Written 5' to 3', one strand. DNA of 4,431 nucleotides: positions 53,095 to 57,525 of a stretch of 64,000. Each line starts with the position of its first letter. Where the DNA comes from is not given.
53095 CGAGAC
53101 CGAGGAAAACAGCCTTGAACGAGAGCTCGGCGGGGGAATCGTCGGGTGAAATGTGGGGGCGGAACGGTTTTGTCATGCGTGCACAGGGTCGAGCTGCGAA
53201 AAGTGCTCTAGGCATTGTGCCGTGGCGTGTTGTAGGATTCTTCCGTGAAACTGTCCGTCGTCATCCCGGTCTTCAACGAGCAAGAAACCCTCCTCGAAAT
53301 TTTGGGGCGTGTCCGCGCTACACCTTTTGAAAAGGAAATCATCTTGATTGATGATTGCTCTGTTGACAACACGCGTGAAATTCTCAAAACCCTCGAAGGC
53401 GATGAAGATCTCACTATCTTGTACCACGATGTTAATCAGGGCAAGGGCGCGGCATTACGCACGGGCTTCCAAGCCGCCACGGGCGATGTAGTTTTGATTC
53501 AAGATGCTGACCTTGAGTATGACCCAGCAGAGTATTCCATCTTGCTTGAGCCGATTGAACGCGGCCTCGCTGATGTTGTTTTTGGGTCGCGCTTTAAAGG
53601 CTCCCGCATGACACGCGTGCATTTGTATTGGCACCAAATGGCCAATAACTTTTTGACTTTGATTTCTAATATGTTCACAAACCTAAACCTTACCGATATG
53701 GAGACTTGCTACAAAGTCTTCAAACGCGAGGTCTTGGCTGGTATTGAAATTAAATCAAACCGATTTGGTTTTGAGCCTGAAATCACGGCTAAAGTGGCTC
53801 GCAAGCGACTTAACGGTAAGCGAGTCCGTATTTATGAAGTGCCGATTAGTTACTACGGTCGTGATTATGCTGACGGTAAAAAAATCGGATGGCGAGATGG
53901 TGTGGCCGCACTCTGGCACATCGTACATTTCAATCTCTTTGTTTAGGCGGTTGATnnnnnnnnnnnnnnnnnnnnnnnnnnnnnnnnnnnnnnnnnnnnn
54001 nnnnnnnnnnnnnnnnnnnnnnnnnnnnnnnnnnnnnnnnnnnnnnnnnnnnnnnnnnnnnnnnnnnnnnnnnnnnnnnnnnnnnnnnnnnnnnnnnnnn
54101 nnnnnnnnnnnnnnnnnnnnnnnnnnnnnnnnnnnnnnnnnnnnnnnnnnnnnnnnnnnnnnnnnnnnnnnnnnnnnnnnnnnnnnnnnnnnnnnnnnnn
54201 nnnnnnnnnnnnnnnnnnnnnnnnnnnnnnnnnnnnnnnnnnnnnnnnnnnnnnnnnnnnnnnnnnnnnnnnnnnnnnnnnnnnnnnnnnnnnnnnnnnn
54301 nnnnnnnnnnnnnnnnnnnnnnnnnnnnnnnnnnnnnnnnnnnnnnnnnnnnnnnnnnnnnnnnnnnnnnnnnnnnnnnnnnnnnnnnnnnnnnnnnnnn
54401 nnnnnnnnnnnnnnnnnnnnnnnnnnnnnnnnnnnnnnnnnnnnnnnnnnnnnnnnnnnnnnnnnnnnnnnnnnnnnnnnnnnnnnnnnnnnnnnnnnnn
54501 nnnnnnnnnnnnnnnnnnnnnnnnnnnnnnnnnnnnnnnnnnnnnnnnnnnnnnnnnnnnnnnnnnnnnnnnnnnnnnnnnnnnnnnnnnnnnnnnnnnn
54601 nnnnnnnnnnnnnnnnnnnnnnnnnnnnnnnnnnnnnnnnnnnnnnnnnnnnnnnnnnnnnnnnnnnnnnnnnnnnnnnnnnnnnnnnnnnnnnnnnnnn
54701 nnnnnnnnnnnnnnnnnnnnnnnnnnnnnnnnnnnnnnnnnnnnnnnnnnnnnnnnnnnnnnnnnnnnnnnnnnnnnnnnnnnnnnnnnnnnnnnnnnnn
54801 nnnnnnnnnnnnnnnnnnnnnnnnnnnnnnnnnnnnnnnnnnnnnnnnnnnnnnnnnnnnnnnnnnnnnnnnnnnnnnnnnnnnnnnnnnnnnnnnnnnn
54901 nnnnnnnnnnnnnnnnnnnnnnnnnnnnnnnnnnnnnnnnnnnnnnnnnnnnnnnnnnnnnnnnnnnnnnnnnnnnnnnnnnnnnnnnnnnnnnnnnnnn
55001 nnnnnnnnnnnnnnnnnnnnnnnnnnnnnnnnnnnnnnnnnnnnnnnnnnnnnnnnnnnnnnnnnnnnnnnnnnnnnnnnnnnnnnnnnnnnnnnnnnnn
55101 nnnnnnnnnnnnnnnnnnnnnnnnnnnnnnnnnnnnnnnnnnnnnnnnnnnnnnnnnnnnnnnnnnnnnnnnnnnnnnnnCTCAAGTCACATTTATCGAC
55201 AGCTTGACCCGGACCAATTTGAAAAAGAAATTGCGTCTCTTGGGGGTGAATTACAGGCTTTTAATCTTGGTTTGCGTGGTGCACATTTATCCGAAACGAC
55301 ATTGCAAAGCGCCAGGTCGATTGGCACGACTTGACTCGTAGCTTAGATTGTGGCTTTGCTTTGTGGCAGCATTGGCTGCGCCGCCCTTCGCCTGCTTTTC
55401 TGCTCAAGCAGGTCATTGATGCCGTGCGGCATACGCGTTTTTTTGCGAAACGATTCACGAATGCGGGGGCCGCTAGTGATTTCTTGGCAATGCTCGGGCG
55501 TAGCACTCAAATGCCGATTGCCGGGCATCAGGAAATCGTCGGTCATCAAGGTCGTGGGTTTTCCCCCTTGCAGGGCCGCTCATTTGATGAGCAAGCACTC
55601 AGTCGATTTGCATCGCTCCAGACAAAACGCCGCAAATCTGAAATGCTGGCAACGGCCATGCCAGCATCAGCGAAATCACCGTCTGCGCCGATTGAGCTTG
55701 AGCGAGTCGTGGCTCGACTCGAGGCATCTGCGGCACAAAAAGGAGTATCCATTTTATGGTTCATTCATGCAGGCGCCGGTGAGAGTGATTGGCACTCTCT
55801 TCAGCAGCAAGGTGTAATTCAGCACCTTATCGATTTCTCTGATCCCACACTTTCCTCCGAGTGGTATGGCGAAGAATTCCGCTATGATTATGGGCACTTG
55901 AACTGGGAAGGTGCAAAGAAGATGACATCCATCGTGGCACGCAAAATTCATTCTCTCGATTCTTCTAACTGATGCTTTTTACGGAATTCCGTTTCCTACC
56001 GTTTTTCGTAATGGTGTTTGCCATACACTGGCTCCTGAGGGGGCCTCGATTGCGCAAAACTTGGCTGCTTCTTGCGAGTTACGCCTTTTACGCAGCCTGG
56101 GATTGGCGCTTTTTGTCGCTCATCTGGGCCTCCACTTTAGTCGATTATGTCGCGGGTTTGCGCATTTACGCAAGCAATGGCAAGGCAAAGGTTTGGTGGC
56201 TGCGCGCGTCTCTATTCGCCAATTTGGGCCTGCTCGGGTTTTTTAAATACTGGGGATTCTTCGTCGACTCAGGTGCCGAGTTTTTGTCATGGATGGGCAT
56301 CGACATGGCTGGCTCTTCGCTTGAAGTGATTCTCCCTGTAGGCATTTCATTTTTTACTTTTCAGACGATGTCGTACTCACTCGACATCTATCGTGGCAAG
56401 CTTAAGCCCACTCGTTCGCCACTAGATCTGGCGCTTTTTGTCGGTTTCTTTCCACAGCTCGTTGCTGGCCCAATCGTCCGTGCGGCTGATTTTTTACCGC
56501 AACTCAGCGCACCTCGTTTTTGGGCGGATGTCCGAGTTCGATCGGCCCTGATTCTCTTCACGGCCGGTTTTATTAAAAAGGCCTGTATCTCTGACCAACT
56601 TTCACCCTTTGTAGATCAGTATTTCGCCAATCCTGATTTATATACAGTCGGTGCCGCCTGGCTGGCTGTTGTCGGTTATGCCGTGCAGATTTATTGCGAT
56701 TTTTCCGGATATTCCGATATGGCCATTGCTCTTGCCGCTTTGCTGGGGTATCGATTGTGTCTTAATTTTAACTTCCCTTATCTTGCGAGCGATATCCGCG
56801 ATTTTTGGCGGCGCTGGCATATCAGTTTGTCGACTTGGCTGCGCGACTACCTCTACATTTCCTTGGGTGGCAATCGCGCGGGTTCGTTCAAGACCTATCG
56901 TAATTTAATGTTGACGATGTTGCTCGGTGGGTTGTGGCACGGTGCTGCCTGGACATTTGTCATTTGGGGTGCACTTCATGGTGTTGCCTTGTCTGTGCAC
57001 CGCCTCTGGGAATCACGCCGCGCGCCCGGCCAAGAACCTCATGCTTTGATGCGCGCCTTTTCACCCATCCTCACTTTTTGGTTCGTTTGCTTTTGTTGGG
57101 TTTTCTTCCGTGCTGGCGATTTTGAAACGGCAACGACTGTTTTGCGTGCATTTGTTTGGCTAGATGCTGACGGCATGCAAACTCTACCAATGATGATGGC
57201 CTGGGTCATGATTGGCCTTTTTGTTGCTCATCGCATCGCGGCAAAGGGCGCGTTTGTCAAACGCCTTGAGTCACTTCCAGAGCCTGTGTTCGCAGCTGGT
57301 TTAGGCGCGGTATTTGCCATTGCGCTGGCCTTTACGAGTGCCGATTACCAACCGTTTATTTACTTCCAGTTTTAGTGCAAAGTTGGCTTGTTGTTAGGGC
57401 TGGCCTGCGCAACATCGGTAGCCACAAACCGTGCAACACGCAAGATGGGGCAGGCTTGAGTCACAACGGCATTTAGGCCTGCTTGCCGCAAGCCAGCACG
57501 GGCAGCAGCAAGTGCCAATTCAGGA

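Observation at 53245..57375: GT2 + tandem SGNH/DltD-like paralogs + MBOAT: a compact glycan O-acylation cluster of unknown target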

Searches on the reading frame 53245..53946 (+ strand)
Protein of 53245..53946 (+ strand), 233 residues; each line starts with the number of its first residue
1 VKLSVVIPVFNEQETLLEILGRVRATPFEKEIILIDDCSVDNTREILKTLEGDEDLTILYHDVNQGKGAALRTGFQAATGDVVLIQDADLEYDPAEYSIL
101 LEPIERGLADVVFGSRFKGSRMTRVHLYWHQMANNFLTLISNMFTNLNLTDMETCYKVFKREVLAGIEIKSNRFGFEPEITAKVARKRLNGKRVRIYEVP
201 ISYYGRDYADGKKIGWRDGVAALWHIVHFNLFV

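Call 3: search_protein_families(library=pfam, proteins=[window:53245-53946:+], max_evalue=1)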
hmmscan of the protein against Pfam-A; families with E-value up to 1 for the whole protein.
window:53245-53946:+ (233 aa): 5 families
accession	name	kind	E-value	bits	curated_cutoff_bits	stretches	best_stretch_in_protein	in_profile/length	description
PF00535.33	Glycos_transf_2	-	1.1e-35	123.5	23.3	1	4-164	1-164/168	Glycosyl transferase family 2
PF10111.15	Glyco_tranf_2_2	-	4.8e-06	26.7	27.3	1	4-90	1-92/276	Glycosyltransferase like family 2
PF13641.12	Glyco_tranf_2_3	-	0.00031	21.3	27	1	3-89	3-96/230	Glycosyltransferase like family 2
PF13704.12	Glyco_tranf_2_4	-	0.0036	18.2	27.5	1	11-89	2-81/98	Glycosyl transferase family 2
PF13506.12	Glyco_transf_21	-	0.036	14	21.7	1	67-154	18-101/174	Glycosyl transferase family 21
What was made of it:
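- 53245..53946 (+): GT2 glycosyltransferase, 233 aa, with no membrane segment. It is of the polyprenyl-phosphate sugar synthase type (DPMS/ArnC/PpgS-like catalytic domain). It is linked to the module only in this species and one close relative. PF00535 E=1e-35 (call 3).
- Checked: GT2 53245-53946: 233 aa, PF00535 E=1e-35 (call 3).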

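Call 5: search_protein_families(library=ncbifam, proteins=[window:53245-53946:+], max_evalue=1)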
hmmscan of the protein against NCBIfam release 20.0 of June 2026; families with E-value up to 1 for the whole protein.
window:53245-53946:+ (233 aa): 26 families (the best 25 are shown)
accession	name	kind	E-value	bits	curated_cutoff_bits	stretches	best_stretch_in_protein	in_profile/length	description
TIGR04182.1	glyco_TIGR04182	equivalog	2.4e-29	102.7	325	1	3-227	2-215/293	S-layer glycoprotein N-glycosyltransferase AglJ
NF007986.1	PRK10714.1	equivalog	2.8e-20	72.6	529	1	2-189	7-194/316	undecaprenyl-phosphate 4-deoxy-4-formamido-L-arabinose transferase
NF058614.1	PPMAGASynPpgS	equivalog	7.5e-19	68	370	1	5-220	4-213/226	polyprenyl-phospho-N-acetylgalactosaminyl synthase PpgS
TIGR03937.1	PgaC_IcaA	equivalog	9.2e-17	61.1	422.3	1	2-102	46-148/407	poly-beta-1,6-N-acetyl-D-glucosamine synthase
NF047588.1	GlcsyltransPgfSStrep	equivalog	1.2e-16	60.8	500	1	1-167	1-167/308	glycosyltransferase PgfS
NF007482.0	PRK10073.1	equivalog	3.8e-14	52.4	423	1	2-107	7-113/334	glycosyltransferase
TIGR04283.1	glyco_like_mftF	equivalog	4.4e-13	49.3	182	1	3-129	1-123/221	TIGR04283 family arsenosugar biosynthesis glycosyltransferase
TIGR03965.1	mycofact_glyco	equivalog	1.8e-12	46.9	280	1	3-92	76-167/467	mycofactocin biosynthesis glycosyltransferase MftF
NF041875.1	EPS_EpsD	equivalog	2.8e-12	46.7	370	1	3-129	1-129/325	exopolysaccharide biosynthesis glycosyltransferase EpsD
NF047683.1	TeichurnBiosyTuaG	equivalog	1e-11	45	400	1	3-94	8-101/252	teichuronic acid biosynthesis protein TuaG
NF041391.1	DPhHxTase_Halo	equivalog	6.2e-11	41.7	375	1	10-206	4-186/213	dolichyl-phosphate hexose transferase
NF010496.0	PRK13915.1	equivalog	1.2e-10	41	262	1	2-103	32-141/307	glucosyl-3-phosphoglycerate synthase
NF050050.1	ProtGlycPglI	equivalog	4.7e-08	32.8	500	1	2-112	3-116/306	GalNAc(5)-diNAcBac-PP-undecaprenol beta-1,3-glucosyltransferase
TIGR03111.1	glyc2_xrt_Gpos1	hypoth_equivalog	2.7e-07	29.8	363.95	1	3-90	51-142/439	TIGR03111 family XrtG-associated glycosyltransferase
NF038302.1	EPS_HpsE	equivalog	4.9e-07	29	300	1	1-89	1-96/307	hormogonium polysaccharide biosynthesis glycosyltransferase HpsE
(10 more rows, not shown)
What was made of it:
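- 53245..53946 (+): Best NCBIfam hits are AglJ, ArnC and PpgS, all below their cutoffs (call 5).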

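Call 61: search_solved_structures(query=window:53245-53943:+, max_evalue=0.00001)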
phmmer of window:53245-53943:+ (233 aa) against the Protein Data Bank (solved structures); distinct sequences matched with E-value up to 0.00001: 15.
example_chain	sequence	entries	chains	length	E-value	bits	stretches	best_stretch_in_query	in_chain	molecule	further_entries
5mlz_A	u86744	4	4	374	4.3e-19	72.4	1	1-212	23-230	Dolichol monophosphate mannose synthase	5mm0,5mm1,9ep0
9bhc_C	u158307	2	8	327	3.6e-15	59.5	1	2-212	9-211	Undecaprenyl-phosphate 4-deoxy-4-formamido-L-arabinose transferase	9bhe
8vxh_A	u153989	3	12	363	4.8e-15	59.1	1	2-212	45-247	Undecaprenyl-phosphate 4-deoxy-4-formamido-L-arabinose transferase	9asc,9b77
9hwj_A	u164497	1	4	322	1e-14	58.1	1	2-201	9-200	Undecaprenyl-phosphate 4-deoxy-4-formamido-L-arabinose transferase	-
5eke_A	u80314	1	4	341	3.8e-09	39.8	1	2-170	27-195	Uncharacterized glycosyltransferase sll0501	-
5ekp_C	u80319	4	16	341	3.9e-09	39.8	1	2-170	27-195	Uncharacterized glycosyltransferase sll0501 | Glycosyltransferase sll0501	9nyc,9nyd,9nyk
9nye_A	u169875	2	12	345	4e-09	39.8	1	2-170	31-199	Glycosyltransferase sll0501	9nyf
3bcv_A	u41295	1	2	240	3.7e-08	36.6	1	2-115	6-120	Putative glycosyltransferase protein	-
5tze_C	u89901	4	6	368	2.1e-07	34.2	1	1-90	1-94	Glycosyl transferase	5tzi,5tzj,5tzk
5hea_A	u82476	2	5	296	3.5e-07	33.4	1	3-195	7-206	Putative glycosyltransferase (GalT1)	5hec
5tz8_A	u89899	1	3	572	3.8e-07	33.3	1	1-90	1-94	Glycosyl transferase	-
6yv7_B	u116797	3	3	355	7.2e-07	32.4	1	3-95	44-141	Glycosyl transferase, family 2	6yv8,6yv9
6yv7_A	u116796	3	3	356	7.3e-07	32.4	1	3-95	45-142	Glycosyl transferase, family 2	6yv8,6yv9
2z87_A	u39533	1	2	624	2.9e-06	30.4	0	3-98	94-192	Chondroitin synthase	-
2z86_A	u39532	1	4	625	2.9e-06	30.4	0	3-98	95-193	Chondroitin synthase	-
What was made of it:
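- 53245..53946 (+): Best PDB sequence matches are DPMS 5mlz (4e-19), ArnC 9bhc/8vxh (about 4e-15) and GtrB 5ekp (4e-9) (call 61).
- On Polyprenyl-phosphate glycosyltransferases (DPMS/ArnC/GtrB/PpgS-like GT2): The best PDB sequence hits are 5mlz DPMS (4e-19), ArnC (4e-15) and GtrB (4e-9) (call 61).
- The GT2 is of the polyprenyl-phosphate sugar synthase type (calls 5, 61), whose products act at the periplasmic face where the SGNH partner would work.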

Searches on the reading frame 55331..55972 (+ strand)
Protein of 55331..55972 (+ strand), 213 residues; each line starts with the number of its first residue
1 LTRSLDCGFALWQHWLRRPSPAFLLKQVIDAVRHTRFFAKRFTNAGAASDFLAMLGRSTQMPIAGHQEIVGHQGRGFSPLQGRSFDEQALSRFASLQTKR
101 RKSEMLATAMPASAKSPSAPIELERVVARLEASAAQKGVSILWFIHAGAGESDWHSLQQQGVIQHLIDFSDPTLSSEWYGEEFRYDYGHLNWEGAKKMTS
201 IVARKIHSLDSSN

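Call 3: search_protein_families(library=pfam, proteins=[window:55331-55972:+], max_evalue=1)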
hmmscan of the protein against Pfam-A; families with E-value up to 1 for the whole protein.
window:55331-55972:+ (213 aa): 1 family
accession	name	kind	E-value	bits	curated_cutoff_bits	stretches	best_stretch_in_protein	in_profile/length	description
PF23189.1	UPF0261_C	-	0.19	11.4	27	1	126-191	15-80/218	Uncharacterised protein family (UPF0261) C-terminal domain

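Call 5: search_protein_families(library=ncbifam, proteins=[window:55331-55972:+], max_evalue=1)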
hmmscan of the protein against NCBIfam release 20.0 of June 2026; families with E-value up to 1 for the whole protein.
window:55331-55972:+ (213 aa): 0 families

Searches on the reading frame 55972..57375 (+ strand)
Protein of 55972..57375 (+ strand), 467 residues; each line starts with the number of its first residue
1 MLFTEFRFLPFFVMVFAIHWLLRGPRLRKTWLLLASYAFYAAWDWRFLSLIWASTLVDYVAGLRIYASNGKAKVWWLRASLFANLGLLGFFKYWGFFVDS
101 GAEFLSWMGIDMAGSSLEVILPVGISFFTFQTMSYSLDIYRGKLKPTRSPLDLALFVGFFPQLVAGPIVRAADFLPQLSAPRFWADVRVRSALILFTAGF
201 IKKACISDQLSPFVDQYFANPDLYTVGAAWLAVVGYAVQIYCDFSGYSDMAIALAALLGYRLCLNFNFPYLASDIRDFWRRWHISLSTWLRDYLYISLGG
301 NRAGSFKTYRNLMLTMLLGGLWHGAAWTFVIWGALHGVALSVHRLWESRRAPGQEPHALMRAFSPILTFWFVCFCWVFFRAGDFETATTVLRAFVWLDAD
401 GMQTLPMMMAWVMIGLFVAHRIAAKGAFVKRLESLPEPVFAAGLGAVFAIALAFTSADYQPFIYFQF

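Call 3: search_protein_families(library=pfam, proteins=[window:55972-57375:+], max_evalue=1)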
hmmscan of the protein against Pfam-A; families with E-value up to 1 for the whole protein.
window:55972-57375:+ (467 aa): 2 families
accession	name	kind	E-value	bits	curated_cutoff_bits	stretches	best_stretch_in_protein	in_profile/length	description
PF03062.24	MBOAT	-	4.8e-30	105.4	27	1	149-367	80-318/337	MBOAT, membrane-bound O-acyltransferase family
PF01526.23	DDE_Tnp_Tn3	-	0.38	9.9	24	1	239-263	172-196/389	Tn3 transposase DDE domain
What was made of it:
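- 55972..57375 (+): MBOAT acyltransferase, 467 aa. Its start overlaps the stop of the paralog 2 frame (TGATG). It has the catalytic His283 (56818-56820) and two extra C-terminal hydrophobic helices (residues 401-423 and 434-458). PF03062 E=5e-30 (call 3).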

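Call 5: search_protein_families(library=ncbifam, proteins=[window:55972-57375:+], max_evalue=1)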
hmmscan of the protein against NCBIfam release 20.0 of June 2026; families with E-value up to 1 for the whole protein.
window:55972-57375:+ (467 aa): 2 families
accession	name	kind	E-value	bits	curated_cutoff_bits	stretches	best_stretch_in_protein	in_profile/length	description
TIGR04091.1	LTA_dltB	equivalog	2.9e-47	161.7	375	1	118-379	106-376/380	D-alanyl-lipoteichoic acid biosynthesis protein DltB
NF033527.1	transpos_Tn3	equivalog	0.14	10.1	500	1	239-263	734-758/954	Tn3 family transposase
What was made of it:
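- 55972..57375 (+): The DltB model TIGR04091 scores 161.7 bits against a cutoff of 375 and covers only residues 118-379 (call 5).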

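Call 62: search_solved_structures(query=window:55972-57372:+, max_evalue=0.01, show_alignments=1)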
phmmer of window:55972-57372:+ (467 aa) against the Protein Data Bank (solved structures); distinct sequences matched with E-value up to 0.01: 2.
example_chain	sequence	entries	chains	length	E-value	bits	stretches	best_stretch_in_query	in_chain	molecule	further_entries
8jem_A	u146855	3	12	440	8.8e-27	97.5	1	120-350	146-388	Teichoic acid D-alanyltransferase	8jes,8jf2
6bug_C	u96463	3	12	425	9.7e-27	97.3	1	120-350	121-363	D-alanyl transfer protein DltB | Integral membrane protein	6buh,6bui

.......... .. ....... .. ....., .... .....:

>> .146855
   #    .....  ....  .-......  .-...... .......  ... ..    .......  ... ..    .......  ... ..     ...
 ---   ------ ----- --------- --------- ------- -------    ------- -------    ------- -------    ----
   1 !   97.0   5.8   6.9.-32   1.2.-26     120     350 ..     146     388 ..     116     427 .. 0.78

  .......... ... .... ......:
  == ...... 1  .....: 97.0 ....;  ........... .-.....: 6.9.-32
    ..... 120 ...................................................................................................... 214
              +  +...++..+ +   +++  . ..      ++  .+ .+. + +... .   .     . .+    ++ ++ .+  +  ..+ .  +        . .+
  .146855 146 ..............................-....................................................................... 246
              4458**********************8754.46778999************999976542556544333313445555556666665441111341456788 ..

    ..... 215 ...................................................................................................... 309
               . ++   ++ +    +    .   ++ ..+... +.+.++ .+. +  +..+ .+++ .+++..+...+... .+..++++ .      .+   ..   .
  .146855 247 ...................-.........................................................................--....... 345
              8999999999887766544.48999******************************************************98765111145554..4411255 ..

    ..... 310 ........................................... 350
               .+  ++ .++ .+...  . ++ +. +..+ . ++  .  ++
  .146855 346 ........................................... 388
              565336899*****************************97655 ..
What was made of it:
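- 55972..57375 (+): DltB structures 8jem and 6bug match at E about 1e-26 over residues 120-350 (call 62).
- Closest known: DltB/DltD. Same: The MBOAT core is homologous to DltB (calls 5, 62).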
